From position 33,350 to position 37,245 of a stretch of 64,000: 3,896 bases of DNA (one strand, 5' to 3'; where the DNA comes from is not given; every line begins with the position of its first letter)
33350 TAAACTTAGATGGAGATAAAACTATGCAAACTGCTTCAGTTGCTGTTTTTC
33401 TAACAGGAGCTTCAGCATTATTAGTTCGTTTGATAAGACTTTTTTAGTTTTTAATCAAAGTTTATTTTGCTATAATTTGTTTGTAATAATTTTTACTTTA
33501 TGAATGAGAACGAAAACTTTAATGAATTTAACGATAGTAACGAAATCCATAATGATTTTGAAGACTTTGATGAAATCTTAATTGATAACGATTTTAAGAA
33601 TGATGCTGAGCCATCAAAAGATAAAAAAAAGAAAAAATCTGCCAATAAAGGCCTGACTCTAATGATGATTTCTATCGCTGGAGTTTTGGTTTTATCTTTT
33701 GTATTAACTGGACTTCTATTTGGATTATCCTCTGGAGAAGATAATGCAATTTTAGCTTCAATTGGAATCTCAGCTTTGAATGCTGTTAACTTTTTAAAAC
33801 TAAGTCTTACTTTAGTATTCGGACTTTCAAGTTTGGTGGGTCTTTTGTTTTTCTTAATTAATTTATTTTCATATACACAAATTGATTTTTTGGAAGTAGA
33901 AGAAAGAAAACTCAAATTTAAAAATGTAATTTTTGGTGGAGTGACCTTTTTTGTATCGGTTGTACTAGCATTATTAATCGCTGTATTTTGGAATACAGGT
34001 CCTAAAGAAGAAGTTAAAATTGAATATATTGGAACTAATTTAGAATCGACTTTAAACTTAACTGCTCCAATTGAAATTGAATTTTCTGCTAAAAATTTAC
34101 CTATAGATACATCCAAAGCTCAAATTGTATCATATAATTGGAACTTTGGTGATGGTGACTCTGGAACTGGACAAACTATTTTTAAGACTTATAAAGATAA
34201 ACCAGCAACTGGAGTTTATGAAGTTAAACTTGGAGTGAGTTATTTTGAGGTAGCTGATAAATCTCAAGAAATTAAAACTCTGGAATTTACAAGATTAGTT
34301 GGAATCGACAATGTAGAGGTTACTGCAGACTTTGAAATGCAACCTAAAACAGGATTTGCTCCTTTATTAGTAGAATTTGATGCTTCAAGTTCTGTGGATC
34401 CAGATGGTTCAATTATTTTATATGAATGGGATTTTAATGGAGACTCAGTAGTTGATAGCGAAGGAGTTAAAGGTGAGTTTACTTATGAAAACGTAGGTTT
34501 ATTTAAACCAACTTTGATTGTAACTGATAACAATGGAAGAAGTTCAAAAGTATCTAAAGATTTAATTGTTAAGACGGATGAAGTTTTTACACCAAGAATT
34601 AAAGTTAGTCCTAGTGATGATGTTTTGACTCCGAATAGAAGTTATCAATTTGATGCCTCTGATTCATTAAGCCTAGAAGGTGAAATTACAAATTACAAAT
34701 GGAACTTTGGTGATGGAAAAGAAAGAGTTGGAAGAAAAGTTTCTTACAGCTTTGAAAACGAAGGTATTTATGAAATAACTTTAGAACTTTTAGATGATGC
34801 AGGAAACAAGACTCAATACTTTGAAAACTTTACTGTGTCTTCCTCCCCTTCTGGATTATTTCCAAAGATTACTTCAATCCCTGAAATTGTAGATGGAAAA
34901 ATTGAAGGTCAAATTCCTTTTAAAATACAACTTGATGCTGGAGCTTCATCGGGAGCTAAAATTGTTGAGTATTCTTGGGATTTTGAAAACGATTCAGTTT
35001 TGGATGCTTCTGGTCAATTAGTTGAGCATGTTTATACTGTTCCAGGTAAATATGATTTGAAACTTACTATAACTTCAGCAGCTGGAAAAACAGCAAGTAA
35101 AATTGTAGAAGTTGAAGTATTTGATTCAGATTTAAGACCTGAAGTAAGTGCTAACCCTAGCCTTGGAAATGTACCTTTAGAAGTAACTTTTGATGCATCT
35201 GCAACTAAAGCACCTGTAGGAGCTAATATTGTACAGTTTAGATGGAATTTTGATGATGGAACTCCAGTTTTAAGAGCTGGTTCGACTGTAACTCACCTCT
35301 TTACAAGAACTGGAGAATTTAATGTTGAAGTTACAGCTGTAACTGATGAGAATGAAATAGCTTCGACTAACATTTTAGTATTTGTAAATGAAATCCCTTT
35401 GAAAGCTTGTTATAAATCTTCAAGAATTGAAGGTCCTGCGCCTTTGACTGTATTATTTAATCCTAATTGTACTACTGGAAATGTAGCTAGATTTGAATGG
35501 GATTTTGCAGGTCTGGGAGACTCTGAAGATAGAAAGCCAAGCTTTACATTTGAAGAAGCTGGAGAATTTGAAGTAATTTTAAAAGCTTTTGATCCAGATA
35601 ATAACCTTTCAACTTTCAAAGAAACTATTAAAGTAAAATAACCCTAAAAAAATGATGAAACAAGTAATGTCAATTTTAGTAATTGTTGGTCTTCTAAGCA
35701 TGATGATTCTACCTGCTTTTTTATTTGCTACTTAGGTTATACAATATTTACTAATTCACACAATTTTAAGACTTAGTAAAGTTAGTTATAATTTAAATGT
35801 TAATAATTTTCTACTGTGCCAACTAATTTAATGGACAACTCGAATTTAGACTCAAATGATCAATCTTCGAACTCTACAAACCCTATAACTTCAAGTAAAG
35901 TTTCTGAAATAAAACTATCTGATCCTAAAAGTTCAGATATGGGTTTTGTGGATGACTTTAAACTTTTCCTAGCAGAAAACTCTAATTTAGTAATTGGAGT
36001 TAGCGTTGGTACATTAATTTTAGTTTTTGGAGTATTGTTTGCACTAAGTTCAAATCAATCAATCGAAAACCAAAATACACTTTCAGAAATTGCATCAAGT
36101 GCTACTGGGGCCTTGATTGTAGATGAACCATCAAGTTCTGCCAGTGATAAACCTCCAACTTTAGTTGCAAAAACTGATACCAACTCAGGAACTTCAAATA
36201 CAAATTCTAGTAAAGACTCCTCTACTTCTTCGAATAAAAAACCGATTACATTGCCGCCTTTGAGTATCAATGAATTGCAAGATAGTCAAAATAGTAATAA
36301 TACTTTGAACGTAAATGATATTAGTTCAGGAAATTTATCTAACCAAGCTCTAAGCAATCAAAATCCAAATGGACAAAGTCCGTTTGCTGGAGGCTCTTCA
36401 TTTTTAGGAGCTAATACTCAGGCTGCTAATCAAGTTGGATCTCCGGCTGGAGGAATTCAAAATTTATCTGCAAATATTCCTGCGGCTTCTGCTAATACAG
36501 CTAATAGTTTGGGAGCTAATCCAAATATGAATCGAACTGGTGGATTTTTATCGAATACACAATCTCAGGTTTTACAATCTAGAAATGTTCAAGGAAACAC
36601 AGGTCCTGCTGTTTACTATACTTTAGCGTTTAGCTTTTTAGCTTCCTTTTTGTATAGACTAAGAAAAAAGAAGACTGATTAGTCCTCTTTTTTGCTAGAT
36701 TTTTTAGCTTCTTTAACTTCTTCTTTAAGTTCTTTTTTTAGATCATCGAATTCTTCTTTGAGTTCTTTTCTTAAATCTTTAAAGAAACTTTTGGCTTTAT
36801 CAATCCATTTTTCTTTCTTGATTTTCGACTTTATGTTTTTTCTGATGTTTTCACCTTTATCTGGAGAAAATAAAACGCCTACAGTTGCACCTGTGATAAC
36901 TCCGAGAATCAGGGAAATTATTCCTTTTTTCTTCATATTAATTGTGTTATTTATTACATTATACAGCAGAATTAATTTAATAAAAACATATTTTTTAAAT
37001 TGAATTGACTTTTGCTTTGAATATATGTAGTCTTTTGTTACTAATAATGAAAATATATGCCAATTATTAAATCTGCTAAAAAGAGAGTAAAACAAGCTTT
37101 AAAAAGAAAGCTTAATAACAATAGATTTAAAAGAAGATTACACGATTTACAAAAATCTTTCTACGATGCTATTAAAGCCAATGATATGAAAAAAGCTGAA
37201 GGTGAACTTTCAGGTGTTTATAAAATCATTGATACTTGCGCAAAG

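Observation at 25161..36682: An 11.5-kb putative surface-appendage locus with pilin-like subunits but no visible secretion machinery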

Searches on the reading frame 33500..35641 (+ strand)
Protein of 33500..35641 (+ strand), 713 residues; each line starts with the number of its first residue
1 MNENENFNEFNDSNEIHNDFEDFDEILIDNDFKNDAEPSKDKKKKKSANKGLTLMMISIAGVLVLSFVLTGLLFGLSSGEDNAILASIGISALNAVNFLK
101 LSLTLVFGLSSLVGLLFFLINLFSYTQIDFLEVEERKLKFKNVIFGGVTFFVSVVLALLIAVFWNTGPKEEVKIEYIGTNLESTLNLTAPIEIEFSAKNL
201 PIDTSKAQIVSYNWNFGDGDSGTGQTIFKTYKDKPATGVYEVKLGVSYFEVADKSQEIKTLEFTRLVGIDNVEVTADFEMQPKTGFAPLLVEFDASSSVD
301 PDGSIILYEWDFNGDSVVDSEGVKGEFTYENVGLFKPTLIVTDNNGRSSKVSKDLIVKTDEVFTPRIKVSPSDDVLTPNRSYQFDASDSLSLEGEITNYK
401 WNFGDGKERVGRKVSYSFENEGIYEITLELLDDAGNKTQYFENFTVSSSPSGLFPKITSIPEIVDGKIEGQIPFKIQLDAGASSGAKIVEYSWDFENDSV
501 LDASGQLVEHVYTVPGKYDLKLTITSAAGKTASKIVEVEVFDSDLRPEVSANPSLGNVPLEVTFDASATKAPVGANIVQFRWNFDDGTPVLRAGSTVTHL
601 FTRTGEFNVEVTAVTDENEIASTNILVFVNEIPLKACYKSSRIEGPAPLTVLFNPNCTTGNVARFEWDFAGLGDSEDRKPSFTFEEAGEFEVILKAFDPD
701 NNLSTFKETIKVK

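Call 3: search_protein_families(library=pfam, proteins=[window:33500-35641:+], max_evalue=0.1)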
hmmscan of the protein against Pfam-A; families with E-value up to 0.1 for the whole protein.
window:33500-35641:+ (713 aa): 9 families
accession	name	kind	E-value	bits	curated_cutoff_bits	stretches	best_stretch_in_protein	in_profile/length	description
PF18911.6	PKD_4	-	4.5e-72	238.6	27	6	365-439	4-77/85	PKD domain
PF00801.26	PKD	-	7.4e-60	199.4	23.5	6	367-439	2-74/80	PKD domain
PF22352.2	K319L-like_PKD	-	2.3e-14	53.6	27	1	476-540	14-84/84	K319L-like, PKD domain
PF16820.11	PKD_3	-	6e-05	23.2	26.3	1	652-696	22-66/68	PKD-like domain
PF06664.17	WLS-like_TM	-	0.005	16.6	28.3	1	48-179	105-228/247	Wntless-like, transmembrane domain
PF21027.3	Sde0182_C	-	0.0078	17.2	27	0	291-310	2-21/83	Cellulose-binding protein Sde0182, C-terminal domain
PF15418.12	DUF4625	-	0.026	15.3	27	0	421-442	105-126/131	Domain of unknown function (DUF4625)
PF08329.16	ChitinaseA_N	-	0.044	13.9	21.2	0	509-544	76-111/133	Chitinase A, N-terminal domain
PF16403.11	Bact_surface_Ig-like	-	0.072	13.6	27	0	408-439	33-64/71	Bacterial surface protein, Ig-like domain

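Call 19: search_protein_families(library=ncbifam, proteins=[window:33500-35641:+], max_evalue=0.01)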
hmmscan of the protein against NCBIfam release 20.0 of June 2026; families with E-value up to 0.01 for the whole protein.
window:33500-35641:+ (713 aa): 6 families
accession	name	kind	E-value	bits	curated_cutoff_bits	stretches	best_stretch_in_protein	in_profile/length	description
TIGR00864.1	PCC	subfamily_domain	6.9e-26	89.1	1861.4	2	474-696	1324-1543/2700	polycystin cation channel protein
NF047446.1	barrel_OmpL47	domain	1.6e-05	25.3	40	0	383-439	8-60/68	OmpL47-type beta-barrel domain-containing protein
NF038112.1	myxo_dep_M36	subfamily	0.00075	16.7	1500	1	291-602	1210-1530/1604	myxosortase-dependent M36 family metallopeptidase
NF058578.1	CPR_pilus_PamR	equivalog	0.00078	18.4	300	0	503-532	201-230/297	pilus system RbmA-like protein PamR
TIGR03769.1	P_ac_wall_RPT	domain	0.0082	16.7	30.9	0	511-534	8-33/41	TIGR03769 domain-containing protein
NF045849.1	ICE_MMCAP2_0565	equivalog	0.0094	15.6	40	0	103-161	17-73/80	Mbov_0395 family pilin-like conjugal transfer protein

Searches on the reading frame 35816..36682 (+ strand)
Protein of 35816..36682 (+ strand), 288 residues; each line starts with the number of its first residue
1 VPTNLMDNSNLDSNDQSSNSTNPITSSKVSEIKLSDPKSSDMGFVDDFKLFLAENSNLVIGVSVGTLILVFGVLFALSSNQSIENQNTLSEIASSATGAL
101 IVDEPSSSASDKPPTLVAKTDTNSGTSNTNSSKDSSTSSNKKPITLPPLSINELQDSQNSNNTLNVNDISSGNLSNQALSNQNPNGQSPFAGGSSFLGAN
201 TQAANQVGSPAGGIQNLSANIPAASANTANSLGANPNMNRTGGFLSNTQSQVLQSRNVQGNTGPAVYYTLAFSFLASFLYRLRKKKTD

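Call 3: search_protein_families(library=pfam, proteins=[window:35816-36682:+], max_evalue=0.1)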
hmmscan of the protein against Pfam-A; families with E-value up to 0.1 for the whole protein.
window:35816-36682:+ (288 aa): 0 families

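Call 19: search_protein_families(library=ncbifam, proteins=[window:35816-36682:+], max_evalue=0.01)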
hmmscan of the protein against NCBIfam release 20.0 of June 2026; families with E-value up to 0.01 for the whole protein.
window:35816-36682:+ (288 aa): 0 families

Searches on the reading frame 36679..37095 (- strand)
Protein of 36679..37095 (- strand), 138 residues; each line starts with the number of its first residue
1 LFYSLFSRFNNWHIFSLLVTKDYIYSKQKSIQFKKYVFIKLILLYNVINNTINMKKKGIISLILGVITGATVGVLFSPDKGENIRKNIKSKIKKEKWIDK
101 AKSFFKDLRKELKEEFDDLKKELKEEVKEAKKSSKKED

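Call 3: search_protein_families(library=pfam, proteins=[window:36679-37095:-], max_evalue=0.1)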
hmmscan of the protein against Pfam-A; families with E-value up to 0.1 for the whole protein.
window:36679-37095:- (138 aa): 5 families
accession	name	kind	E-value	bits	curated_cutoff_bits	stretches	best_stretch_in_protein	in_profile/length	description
PF12732.12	YtxH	-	3.4e-14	53.5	37.5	1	60-133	2-69/71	YtxH-like protein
PF05388.16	Carbpep_Y_N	-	0.0013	19.5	25.8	1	62-136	8-82/127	Carboxypeptidase Y pro-peptide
PF09403.15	FadA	-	0.027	15.4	28.5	1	79-132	35-87/99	Adhesion protein FadA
PF07464.16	ApoLp-III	-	0.028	15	36.3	1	82-134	39-89/146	Apolipophorin-III precursor (apoLp-III)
PF05565.16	Sipho_Gp157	-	0.071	13.6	28.6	0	79-132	40-93/162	Siphovirus Gp157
